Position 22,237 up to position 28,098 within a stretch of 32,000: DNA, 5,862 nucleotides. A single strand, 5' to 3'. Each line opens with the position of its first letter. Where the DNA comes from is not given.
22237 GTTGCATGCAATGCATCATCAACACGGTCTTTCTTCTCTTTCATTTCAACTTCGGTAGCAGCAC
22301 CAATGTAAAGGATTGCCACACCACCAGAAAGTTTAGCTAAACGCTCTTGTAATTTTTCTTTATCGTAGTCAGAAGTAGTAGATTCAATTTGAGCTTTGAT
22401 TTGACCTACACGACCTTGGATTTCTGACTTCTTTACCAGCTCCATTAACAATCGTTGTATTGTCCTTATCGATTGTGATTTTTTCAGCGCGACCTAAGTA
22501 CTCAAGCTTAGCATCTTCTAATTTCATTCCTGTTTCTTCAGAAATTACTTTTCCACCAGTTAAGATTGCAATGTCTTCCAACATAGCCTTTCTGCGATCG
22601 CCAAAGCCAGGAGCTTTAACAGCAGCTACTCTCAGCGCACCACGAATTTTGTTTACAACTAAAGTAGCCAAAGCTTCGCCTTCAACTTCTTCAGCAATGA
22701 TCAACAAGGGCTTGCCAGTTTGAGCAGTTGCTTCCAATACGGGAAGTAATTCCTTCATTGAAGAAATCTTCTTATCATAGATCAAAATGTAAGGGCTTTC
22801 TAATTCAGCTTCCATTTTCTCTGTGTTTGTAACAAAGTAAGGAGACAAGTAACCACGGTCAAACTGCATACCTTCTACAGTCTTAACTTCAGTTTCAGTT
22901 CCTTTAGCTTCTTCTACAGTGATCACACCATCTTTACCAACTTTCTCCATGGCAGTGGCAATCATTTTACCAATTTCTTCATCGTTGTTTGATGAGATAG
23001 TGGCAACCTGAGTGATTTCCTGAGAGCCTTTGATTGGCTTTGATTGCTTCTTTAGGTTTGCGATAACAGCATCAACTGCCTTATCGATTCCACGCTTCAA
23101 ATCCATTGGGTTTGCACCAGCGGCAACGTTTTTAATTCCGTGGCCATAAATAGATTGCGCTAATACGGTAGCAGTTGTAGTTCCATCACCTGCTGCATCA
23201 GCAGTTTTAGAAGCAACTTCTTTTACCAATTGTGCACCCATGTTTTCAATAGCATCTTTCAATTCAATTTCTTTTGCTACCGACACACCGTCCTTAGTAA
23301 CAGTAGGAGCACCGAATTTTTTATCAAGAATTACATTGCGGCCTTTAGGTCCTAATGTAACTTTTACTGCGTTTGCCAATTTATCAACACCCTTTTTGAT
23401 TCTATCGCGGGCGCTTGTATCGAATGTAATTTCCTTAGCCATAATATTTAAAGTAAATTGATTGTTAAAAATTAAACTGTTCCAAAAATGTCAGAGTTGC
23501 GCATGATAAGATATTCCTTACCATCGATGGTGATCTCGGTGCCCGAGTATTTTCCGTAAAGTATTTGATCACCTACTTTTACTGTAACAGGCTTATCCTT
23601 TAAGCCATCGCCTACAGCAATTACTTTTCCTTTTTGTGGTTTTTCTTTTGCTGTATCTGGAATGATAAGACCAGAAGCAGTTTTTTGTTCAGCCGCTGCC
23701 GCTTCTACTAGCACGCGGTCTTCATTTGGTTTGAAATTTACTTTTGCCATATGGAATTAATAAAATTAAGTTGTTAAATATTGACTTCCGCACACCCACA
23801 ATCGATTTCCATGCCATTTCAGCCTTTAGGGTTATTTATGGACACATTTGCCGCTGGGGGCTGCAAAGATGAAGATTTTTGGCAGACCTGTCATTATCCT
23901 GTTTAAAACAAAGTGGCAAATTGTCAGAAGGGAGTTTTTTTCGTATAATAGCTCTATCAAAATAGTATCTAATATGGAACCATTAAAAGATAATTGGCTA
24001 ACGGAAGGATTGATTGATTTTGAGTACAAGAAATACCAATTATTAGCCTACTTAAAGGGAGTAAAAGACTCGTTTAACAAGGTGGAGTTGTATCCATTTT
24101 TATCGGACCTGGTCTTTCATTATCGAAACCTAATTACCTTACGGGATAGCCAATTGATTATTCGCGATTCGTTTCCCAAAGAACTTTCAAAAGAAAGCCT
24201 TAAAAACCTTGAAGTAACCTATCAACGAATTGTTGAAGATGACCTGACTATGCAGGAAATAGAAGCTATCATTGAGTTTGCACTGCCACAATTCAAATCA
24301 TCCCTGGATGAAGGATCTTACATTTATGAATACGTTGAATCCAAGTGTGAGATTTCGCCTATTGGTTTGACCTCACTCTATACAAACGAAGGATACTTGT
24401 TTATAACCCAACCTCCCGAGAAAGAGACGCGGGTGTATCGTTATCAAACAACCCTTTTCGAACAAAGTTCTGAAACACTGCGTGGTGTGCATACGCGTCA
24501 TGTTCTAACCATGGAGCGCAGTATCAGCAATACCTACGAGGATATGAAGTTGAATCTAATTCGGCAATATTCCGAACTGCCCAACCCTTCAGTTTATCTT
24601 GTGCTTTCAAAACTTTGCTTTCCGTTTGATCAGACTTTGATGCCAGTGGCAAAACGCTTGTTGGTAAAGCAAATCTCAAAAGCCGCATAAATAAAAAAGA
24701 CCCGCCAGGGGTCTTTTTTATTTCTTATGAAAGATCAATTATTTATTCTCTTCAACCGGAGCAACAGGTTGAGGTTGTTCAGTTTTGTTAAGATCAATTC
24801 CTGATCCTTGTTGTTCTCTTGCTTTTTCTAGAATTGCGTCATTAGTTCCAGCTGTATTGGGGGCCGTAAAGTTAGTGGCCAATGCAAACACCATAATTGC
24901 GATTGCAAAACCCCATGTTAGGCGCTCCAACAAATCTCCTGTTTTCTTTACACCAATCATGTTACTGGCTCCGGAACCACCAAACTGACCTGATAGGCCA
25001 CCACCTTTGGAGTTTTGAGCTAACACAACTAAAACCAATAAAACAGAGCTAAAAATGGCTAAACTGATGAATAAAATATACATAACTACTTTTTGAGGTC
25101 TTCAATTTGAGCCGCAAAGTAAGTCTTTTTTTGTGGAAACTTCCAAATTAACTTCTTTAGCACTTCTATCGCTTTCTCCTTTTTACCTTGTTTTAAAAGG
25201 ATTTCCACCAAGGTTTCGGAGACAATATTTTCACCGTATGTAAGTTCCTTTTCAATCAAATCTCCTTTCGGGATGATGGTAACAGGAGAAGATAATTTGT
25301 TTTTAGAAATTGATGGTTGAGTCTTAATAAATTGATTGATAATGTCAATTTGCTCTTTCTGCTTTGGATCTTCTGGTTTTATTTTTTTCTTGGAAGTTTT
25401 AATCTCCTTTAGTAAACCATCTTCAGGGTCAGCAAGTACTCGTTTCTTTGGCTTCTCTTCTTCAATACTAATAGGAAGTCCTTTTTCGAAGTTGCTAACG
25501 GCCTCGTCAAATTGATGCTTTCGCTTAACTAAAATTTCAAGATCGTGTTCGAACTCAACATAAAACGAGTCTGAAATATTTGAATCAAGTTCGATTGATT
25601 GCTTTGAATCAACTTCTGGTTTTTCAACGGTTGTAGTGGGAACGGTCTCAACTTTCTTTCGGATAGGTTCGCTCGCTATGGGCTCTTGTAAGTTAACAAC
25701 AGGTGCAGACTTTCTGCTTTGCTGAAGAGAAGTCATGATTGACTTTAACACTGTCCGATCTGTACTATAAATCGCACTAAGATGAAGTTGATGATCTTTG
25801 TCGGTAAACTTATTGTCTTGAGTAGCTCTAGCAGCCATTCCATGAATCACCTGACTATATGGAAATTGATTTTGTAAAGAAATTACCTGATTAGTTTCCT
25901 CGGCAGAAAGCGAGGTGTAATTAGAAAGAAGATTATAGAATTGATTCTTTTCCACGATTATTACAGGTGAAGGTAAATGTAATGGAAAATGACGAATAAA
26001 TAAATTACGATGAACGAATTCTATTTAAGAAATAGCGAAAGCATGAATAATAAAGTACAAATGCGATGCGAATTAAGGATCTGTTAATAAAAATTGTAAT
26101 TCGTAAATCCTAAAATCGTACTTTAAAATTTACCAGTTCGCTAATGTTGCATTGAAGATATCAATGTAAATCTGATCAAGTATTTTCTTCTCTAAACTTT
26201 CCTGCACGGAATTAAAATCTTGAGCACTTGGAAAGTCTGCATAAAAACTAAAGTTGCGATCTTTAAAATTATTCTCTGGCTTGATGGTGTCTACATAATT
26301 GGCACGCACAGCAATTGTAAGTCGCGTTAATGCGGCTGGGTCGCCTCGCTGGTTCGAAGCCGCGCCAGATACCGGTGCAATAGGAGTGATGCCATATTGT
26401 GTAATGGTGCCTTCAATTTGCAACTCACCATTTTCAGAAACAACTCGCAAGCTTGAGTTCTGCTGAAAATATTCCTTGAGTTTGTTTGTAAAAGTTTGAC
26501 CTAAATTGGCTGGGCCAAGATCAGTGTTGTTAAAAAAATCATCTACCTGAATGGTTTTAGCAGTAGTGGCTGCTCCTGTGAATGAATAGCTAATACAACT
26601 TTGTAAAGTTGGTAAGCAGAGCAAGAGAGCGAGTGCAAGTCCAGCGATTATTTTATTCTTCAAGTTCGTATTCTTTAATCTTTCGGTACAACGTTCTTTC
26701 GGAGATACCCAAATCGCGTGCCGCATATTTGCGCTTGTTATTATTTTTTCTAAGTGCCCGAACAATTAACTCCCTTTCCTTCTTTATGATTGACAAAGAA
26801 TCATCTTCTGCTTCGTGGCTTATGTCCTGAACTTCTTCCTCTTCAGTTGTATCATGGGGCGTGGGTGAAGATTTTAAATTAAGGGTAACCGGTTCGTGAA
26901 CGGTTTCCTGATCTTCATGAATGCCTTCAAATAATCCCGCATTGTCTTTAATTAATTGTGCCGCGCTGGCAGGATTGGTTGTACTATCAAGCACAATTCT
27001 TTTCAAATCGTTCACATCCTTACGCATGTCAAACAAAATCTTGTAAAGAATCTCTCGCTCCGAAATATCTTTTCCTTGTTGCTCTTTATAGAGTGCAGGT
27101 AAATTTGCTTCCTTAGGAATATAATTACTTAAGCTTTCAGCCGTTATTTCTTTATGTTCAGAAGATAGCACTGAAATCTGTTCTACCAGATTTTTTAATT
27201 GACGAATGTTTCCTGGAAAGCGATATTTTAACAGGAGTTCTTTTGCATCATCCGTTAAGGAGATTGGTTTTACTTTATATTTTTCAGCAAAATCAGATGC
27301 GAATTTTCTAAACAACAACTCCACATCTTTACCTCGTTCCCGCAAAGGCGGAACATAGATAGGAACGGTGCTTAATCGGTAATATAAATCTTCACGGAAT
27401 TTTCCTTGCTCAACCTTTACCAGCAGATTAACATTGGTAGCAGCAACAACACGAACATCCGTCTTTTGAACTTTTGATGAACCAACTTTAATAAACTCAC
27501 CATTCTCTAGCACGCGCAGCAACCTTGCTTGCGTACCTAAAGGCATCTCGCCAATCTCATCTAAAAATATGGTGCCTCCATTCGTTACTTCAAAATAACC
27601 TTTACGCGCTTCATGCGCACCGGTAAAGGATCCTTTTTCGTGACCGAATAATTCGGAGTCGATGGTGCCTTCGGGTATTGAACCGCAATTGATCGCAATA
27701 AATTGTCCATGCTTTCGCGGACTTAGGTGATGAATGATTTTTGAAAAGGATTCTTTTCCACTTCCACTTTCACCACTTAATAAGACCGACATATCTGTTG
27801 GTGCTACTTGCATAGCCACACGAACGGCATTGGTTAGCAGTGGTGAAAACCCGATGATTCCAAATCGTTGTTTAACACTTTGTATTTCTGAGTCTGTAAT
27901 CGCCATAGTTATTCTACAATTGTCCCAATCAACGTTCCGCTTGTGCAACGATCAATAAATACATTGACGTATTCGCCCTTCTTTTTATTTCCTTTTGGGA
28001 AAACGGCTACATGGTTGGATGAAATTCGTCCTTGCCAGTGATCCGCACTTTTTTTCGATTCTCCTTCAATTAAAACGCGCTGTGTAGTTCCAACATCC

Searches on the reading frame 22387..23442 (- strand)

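Call 10: search_protein_families(library=pfam, proteins=[window:22387-23442:-], max_evalue=0.001)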
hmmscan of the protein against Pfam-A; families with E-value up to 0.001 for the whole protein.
window:22387-23442:- (352 aa): 1 family
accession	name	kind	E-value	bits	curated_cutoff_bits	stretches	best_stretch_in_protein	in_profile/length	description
PF00118.29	Cpn60_TCP1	-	1.4e-46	159.7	34.3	1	22-335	1-330/490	TCP-1/cpn60 chaperonin family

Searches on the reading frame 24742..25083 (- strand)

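Call 11: search_protein_families(library=pfam, proteins=[window:24742-25083:-], max_evalue=0.001)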
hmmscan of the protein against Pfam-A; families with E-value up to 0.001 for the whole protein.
window:24742-25083:- (114 aa): 1 family
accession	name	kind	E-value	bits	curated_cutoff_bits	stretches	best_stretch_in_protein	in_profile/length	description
PF03840.19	SecG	-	1.5e-18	67.1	29.2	1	5-72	2-69/70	Preprotein translocase SecG subunit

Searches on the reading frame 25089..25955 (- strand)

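Call 11: search_protein_families(library=pfam, proteins=[window:25089-25955:-], max_evalue=0.001)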
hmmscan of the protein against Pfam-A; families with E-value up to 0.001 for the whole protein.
window:25089-25955:- (289 aa): 1 family
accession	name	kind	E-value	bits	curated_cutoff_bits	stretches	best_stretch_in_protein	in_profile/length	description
PF13174.12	TPR_6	-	0.0008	20.3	26.3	0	252-275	9-32/33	Tetratricopeptide repeat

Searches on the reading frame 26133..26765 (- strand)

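Call 11: search_protein_families(library=pfam, proteins=[window:26133-26765:-], max_evalue=0.001)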
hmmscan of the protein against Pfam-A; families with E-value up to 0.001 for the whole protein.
window:26133-26765:- (211 aa): 1 family
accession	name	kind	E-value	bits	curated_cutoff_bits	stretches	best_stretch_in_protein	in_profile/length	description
PF04390.17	LptE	-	1.3e-14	55.4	23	1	70-206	2-117/118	Lipopolysaccharide-assembly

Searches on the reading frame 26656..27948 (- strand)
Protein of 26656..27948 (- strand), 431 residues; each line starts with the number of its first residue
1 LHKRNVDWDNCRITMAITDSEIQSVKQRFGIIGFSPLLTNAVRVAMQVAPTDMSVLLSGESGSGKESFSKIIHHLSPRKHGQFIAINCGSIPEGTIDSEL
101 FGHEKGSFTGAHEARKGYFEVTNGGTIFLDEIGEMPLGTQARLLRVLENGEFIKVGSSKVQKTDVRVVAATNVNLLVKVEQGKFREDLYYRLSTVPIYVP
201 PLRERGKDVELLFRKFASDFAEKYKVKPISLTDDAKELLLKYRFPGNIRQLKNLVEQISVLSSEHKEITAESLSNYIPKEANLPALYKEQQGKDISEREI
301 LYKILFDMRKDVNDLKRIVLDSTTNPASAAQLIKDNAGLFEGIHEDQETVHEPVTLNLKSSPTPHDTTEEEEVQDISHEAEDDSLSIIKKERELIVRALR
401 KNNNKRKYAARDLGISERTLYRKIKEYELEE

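Call 11: search_protein_families(library=pfam, proteins=[window:26656-27948:-], max_evalue=0.001)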
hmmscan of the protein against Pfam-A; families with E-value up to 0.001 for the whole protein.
window:26656-27948:- (431 aa): 8 families
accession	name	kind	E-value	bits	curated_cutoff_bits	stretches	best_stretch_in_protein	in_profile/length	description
PF00158.32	Sigma54_activat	-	8.8e-66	221.2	20.2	1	31-197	1-167/168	Sigma-54 interaction domain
PF25601.1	AAA_lid_14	-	2.1e-20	72.7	27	1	203-281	1-78/87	AAA+ ATPase lid domain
PF14532.12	Sigma54_activ_2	-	8.7e-17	62.1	25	1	47-202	16-138/138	Sigma-54 interaction domain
PF02954.25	HTH_8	-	3.3e-10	40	22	1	391-427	6-42/42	Bacterial regulatory protein, Fis family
PF07728.20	AAA_5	-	1.5e-06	28.7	22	1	55-174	2-124/139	AAA domain (dynein-related subfamily)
PF07724.20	AAA_2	-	5.1e-06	27.1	27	1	53-180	4-132/166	AAA domain (Cdc48 subfamily)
PF18024.7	HTH_50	-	4e-05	23.6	27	1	391-429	12-49/50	Helix-turn-helix domain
PF13518.12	HTH_28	-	0.00029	21.3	25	1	391-428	1-37/52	Helix-turn-helix domain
